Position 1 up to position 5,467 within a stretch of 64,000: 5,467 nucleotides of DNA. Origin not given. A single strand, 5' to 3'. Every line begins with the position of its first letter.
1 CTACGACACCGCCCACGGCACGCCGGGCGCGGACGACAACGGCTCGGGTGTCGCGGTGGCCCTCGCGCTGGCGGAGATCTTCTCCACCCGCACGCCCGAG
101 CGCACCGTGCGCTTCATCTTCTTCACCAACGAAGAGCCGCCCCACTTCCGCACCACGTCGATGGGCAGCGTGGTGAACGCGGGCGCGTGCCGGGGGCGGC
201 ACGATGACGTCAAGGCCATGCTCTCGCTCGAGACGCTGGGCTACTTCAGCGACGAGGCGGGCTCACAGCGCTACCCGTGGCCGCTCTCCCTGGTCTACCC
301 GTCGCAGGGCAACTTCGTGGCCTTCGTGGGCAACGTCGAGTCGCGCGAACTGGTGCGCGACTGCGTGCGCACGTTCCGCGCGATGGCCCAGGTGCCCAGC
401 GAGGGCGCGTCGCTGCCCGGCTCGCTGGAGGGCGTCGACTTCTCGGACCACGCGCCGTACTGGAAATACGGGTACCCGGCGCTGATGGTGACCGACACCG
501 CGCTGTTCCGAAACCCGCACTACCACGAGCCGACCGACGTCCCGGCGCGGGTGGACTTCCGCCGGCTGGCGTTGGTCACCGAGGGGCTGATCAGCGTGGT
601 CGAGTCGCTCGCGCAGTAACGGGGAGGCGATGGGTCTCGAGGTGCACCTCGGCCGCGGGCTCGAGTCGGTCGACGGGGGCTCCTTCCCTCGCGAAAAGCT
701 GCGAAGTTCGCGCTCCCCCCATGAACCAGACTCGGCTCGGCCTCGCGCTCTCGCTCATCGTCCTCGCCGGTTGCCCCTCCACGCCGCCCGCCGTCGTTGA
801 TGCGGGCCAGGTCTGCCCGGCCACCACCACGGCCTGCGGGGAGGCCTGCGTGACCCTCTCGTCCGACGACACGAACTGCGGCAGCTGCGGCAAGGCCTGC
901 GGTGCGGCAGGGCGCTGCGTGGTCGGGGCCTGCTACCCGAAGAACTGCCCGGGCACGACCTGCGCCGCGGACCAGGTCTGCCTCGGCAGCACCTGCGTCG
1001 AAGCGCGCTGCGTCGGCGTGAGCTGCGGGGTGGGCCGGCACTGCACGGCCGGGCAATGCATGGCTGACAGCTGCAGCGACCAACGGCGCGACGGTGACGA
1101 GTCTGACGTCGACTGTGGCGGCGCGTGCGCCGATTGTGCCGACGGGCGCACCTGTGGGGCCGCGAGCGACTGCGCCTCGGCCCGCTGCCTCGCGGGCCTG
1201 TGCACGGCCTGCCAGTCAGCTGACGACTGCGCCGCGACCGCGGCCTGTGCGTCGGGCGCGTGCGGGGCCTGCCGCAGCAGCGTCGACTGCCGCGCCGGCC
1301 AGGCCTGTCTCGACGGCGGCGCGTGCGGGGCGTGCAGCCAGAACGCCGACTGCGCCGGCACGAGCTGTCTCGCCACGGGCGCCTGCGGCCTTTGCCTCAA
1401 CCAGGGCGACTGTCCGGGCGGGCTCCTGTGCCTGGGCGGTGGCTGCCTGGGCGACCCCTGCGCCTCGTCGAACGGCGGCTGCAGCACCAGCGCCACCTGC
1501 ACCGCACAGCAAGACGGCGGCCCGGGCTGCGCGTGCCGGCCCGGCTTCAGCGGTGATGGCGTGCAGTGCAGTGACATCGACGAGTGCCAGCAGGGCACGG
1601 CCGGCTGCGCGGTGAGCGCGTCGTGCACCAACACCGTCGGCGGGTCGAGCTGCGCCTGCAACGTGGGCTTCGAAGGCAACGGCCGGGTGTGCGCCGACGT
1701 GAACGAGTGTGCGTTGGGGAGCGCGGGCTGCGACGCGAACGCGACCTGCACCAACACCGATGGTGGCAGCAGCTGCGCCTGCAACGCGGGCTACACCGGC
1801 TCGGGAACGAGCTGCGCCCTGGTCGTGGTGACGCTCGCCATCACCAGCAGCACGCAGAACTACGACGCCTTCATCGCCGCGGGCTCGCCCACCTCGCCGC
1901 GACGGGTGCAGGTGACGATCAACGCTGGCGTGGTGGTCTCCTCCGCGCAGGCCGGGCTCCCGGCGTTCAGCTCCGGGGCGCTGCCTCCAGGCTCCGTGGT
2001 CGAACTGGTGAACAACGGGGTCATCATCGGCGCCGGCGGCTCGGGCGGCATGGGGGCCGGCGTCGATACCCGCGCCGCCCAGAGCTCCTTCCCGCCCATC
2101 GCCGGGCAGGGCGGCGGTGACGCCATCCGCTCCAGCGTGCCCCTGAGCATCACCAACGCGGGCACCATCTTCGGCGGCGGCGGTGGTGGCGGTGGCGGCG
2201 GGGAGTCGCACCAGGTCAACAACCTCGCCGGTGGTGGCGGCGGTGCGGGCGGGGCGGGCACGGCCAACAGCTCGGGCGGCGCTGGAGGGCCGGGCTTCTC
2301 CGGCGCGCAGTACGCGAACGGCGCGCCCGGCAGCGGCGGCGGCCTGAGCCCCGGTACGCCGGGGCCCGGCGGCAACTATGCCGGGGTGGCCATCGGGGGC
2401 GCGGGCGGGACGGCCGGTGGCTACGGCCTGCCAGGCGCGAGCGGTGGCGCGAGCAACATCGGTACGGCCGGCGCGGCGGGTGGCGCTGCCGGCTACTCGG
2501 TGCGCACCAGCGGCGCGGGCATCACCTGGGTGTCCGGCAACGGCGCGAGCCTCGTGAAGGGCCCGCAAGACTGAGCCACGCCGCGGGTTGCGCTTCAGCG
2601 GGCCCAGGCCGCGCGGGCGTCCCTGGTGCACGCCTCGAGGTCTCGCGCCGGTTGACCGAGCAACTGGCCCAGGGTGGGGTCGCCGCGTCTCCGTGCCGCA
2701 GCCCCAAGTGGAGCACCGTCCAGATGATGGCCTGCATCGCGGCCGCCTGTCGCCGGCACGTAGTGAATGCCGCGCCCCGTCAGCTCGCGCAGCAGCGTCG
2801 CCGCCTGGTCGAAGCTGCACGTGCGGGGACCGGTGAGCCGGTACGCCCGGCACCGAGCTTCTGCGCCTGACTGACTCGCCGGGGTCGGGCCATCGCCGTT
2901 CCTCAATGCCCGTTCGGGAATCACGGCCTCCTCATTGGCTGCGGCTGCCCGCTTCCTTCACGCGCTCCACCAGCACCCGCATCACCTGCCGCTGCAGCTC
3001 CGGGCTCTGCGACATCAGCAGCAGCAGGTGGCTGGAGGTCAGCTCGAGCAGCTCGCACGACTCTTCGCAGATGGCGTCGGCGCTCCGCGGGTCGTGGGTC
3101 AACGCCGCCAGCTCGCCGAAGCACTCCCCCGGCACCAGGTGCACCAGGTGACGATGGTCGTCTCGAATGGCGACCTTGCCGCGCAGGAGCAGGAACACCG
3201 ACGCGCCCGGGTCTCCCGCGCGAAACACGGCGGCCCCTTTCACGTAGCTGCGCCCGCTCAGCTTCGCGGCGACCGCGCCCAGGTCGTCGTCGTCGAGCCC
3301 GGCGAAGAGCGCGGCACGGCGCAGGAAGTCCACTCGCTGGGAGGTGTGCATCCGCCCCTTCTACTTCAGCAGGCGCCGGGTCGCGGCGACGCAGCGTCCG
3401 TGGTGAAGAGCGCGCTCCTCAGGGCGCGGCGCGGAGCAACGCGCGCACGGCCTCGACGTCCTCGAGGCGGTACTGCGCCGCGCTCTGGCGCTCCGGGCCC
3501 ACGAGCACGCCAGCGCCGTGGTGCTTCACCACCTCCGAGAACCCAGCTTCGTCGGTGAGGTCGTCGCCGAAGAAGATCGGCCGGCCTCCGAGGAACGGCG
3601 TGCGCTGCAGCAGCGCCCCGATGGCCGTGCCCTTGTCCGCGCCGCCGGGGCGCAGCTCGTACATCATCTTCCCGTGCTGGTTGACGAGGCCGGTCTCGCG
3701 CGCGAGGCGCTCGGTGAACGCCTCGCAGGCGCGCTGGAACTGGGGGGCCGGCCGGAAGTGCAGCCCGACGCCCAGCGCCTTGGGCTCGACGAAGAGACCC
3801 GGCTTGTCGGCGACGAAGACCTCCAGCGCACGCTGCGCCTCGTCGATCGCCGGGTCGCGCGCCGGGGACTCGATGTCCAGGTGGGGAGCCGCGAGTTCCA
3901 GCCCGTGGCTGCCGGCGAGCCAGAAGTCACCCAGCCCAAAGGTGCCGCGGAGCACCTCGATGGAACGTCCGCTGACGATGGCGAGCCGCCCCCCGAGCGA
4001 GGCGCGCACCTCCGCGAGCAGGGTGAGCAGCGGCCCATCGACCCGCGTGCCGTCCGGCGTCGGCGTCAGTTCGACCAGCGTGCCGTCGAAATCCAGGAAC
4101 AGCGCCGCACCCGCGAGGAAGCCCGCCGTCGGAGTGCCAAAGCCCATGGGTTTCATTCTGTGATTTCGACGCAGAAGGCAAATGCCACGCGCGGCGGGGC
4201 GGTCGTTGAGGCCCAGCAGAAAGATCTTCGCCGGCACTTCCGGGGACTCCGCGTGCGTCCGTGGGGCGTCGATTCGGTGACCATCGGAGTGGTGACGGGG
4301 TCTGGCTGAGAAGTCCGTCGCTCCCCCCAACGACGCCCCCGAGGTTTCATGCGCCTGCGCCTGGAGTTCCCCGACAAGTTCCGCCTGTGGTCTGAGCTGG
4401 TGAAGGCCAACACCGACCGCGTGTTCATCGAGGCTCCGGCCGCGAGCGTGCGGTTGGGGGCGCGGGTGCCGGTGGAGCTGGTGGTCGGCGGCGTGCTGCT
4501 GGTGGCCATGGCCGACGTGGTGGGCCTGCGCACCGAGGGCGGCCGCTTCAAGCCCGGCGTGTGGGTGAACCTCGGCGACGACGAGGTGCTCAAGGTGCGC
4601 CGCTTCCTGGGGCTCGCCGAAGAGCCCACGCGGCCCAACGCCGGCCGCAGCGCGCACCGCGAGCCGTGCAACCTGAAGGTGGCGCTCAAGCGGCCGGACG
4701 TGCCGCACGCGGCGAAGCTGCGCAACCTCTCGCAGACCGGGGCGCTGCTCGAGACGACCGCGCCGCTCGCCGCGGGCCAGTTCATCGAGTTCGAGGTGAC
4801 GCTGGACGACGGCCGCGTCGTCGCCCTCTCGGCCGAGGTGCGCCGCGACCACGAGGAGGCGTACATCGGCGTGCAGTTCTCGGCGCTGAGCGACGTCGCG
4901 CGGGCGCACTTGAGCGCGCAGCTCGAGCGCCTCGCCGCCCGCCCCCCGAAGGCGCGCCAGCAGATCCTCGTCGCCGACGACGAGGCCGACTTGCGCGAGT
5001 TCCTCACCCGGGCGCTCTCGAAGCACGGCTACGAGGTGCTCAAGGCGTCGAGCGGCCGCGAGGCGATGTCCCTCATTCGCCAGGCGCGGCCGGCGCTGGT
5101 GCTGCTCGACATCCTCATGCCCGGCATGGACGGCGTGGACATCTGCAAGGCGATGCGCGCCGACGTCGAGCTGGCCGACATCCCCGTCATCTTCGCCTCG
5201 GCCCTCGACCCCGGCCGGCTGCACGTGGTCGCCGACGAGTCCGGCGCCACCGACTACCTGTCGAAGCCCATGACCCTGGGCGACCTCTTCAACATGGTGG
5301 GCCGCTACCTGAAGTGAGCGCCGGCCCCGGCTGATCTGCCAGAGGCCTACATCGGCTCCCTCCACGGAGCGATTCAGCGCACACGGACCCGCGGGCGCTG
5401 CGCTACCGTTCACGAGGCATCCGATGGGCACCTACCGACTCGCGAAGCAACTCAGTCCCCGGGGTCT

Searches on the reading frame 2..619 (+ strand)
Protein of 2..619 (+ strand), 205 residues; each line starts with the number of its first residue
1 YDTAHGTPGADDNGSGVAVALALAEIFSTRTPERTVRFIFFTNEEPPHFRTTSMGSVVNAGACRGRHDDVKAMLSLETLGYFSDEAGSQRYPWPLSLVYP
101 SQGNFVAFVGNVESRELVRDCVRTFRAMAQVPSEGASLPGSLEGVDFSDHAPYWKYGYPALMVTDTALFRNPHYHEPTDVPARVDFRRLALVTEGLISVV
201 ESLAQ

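Call 10: search_protein_families(library=pfam, proteins=[window:2-619:+], max_evalue=0.01)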
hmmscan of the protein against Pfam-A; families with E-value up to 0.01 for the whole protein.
window:2-619:+ (205 aa): 2 families
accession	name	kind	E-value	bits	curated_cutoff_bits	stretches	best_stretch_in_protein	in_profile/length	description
PF04389.22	Peptidase_M28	-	4.4e-19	69.4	21.3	1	1-197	21-190/193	Peptidase family M28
PF01546.33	Peptidase_M20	-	7.7e-05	23.1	24.6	1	8-72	31-91/206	Peptidase family M20/M25/M40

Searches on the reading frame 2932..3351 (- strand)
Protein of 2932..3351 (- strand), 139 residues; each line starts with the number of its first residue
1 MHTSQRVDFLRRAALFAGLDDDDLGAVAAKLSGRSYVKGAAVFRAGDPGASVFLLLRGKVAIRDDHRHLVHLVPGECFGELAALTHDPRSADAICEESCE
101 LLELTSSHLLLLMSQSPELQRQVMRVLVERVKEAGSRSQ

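Call 10: search_protein_families(library=pfam, proteins=[window:2932-3351:-], max_evalue=0.01)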
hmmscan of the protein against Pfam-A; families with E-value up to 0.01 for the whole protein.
window:2932-3351:- (139 aa): 1 family
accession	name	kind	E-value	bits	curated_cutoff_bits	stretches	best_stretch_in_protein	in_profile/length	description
PF00027.35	cNMP_binding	-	2e-18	66.6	27.5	1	34-115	2-88/89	Cyclic nucleotide-binding domain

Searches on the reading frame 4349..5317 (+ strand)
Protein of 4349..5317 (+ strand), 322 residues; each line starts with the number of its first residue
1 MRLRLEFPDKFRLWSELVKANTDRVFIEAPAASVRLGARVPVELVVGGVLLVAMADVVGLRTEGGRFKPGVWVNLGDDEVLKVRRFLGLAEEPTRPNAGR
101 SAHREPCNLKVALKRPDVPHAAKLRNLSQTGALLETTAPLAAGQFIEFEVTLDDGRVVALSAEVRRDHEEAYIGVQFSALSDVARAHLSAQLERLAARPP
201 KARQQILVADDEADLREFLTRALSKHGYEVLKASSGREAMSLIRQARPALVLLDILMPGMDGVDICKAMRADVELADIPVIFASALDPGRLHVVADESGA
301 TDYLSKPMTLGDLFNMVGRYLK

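Call 10: search_protein_families(library=pfam, proteins=[window:4349-5317:+], max_evalue=0.01)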
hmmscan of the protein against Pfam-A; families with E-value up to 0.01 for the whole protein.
window:4349-5317:+ (322 aa): 2 families
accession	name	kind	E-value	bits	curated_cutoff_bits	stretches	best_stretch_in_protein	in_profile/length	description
PF00072.30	Response_reg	-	2.9e-24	85.8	30.2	1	206-317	1-110/111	Response regulator receiver domain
PF07238.19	PilZ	-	9.3e-15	55.3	22.5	1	100-192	3-100/102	PilZ domain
